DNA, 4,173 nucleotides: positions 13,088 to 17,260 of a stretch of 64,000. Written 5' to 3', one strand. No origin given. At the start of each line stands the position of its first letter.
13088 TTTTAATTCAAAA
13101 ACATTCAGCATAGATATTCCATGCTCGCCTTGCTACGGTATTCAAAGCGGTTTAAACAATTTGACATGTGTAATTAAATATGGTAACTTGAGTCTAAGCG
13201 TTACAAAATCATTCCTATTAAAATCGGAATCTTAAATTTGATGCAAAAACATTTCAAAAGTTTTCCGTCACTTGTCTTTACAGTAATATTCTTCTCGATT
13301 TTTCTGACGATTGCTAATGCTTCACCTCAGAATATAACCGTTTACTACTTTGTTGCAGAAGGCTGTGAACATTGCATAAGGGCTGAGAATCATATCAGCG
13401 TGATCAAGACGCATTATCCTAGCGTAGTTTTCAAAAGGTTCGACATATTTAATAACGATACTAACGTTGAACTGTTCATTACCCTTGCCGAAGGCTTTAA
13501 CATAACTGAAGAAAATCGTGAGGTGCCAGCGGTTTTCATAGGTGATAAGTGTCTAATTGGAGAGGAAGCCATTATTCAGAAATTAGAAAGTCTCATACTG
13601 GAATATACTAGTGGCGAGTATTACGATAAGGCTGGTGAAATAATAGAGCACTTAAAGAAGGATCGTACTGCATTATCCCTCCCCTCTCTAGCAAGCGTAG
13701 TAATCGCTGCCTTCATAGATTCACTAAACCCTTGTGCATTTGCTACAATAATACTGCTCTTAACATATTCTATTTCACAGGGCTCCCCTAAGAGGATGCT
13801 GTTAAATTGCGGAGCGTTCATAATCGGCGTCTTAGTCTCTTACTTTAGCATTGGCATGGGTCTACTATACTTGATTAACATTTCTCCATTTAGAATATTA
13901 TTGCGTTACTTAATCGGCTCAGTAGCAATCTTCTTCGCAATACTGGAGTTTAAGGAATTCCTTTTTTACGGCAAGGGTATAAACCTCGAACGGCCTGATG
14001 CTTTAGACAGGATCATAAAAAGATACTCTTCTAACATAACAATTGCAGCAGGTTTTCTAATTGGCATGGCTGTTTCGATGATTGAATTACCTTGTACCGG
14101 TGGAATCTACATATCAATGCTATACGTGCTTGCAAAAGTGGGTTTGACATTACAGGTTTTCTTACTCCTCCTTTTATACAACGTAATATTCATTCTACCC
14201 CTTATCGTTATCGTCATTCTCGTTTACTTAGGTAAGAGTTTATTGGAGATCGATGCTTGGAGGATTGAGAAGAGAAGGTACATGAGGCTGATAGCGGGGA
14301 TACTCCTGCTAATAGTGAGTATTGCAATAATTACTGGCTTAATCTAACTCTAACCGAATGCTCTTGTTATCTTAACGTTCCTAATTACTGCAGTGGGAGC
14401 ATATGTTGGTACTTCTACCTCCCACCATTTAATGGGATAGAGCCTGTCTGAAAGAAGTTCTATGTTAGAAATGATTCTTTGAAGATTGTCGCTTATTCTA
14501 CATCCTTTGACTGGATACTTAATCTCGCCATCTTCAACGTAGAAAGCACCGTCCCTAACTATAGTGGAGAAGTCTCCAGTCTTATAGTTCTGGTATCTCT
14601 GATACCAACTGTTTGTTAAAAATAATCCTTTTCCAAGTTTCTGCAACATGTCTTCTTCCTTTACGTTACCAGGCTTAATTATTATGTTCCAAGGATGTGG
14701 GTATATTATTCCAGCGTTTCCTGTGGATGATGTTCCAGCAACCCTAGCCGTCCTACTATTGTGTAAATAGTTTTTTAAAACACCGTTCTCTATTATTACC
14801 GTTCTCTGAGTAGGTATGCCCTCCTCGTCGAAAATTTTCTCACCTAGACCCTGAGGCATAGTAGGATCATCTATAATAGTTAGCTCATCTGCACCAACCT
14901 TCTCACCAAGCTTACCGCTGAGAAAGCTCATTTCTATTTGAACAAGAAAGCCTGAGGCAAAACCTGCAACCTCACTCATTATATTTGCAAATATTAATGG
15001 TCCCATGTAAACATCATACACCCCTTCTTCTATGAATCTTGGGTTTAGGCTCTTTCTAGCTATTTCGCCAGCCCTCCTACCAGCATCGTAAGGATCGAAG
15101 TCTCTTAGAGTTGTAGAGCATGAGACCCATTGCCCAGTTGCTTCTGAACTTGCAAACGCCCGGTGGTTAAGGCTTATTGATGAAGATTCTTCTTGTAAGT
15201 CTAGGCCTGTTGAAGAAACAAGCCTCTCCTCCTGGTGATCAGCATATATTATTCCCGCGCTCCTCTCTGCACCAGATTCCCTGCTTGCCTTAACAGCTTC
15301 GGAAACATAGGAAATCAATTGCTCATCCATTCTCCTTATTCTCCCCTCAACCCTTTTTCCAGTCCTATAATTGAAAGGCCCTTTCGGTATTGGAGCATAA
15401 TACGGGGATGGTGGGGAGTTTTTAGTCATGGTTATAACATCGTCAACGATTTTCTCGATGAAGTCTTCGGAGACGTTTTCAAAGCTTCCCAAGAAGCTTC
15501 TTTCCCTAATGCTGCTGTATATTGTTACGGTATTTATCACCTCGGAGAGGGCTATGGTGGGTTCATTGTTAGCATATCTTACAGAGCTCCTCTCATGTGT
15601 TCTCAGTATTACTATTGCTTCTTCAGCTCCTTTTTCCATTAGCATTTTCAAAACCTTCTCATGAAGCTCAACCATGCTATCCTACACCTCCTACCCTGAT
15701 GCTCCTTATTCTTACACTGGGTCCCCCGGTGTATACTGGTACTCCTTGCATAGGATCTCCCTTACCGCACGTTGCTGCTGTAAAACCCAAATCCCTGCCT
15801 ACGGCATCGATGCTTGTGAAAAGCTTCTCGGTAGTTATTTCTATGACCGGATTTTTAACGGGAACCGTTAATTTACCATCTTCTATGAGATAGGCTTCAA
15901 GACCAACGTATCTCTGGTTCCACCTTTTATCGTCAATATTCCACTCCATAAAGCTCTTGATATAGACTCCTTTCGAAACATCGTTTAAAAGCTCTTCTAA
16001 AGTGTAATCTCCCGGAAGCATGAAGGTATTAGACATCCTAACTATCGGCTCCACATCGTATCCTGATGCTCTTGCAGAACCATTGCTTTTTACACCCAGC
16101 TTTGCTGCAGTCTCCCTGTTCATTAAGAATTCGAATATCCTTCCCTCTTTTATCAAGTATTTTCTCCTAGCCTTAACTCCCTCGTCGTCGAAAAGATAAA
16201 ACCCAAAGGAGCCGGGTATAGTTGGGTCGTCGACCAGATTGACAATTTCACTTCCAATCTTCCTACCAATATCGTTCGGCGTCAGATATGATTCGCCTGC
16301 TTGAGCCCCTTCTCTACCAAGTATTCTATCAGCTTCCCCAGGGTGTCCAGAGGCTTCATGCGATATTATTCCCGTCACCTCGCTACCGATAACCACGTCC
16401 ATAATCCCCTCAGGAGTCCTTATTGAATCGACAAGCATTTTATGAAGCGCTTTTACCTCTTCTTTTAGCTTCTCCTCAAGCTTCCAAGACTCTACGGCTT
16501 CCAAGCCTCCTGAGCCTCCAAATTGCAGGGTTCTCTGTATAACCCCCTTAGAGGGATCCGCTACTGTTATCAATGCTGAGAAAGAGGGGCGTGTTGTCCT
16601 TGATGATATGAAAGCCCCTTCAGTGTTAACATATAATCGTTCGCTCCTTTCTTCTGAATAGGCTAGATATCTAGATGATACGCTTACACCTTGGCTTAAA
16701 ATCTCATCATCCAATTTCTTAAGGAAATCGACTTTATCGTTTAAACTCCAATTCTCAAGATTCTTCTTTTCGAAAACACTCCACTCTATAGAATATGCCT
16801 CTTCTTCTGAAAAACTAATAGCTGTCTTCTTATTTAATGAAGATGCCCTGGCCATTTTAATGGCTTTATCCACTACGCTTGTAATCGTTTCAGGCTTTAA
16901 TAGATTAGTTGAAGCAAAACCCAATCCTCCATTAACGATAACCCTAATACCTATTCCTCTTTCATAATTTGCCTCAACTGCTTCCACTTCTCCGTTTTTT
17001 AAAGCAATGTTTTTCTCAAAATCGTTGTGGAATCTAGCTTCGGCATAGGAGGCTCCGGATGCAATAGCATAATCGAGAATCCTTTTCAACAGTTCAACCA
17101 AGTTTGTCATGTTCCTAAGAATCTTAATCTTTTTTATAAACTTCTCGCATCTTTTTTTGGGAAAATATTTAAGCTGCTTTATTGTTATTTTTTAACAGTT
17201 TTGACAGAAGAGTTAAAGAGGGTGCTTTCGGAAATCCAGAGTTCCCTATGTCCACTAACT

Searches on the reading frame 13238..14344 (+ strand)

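Call 80: search_protein_families(library=pfam, proteins=[window:13238-14344:+], max_evalue=0.00001)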
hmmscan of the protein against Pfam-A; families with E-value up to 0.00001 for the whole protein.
window:13238-14344:+ (369 aa): 1 family
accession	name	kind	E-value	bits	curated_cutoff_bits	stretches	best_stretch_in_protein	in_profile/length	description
PF11139.14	SfLAP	-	1.4e-08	34.9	35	1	154-362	1-205/213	Sap, sulfolipid-1-addressing protein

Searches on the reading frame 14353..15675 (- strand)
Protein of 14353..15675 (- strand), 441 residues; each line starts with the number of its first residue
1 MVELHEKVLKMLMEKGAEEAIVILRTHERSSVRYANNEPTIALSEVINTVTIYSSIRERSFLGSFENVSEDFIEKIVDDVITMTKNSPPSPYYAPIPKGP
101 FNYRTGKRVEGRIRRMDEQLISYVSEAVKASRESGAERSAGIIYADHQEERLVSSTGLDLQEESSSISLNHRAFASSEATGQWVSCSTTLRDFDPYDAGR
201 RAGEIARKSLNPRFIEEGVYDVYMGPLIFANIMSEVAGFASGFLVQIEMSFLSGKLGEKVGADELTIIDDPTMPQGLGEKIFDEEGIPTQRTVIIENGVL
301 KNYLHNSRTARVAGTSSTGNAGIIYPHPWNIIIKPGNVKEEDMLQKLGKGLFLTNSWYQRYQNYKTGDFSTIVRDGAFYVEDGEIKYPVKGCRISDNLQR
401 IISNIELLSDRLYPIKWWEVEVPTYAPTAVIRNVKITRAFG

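Call 80: search_protein_families(library=pfam, proteins=[window:14353-15675:-], max_evalue=0.00001)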
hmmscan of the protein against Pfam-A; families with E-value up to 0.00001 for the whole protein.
window:14353-15675:- (441 aa): 2 families
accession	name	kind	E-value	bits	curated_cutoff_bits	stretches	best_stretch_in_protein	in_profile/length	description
PF19289.4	PmbA_TldD_3rd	-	1.4e-65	221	22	1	218-437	2-219/220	PmbA/TldA metallopeptidase C-terminal domain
PF19290.4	PmbA_TldD_2nd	-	6.5e-08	33.4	20.9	1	118-210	9-109/109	PmbA/TldA metallopeptidase central domain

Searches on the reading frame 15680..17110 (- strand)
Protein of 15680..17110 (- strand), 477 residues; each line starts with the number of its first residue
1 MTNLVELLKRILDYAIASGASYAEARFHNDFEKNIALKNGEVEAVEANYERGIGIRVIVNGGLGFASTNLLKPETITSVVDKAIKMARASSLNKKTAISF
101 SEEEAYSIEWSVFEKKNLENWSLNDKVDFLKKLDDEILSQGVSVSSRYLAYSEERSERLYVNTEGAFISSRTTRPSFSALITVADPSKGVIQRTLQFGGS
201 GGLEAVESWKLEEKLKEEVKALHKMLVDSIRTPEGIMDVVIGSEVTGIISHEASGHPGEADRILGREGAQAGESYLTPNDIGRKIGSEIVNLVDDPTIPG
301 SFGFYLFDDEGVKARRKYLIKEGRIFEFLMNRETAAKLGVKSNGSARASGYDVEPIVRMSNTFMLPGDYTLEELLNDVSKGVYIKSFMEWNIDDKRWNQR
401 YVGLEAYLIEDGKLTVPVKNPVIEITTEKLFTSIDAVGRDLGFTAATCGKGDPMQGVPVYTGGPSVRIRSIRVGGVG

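Call 80: search_protein_families(library=pfam, proteins=[window:15680-17110:-], max_evalue=0.00001)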
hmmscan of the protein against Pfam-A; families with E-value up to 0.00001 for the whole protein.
window:15680-17110:- (477 aa): 3 families
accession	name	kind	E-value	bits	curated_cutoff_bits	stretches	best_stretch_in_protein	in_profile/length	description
PF19289.4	PmbA_TldD_3rd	-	1.4e-56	191.5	22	1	235-475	2-220/220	PmbA/TldA metallopeptidase C-terminal domain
PF01523.21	PmbA_TldD_1st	-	1.1e-15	58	20.9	1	23-87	1-65/65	PmbA/TldA metallopeptidase domain 1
PF19290.4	PmbA_TldD_2nd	-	2e-12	48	20.9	1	117-215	2-101/109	PmbA/TldA metallopeptidase central domain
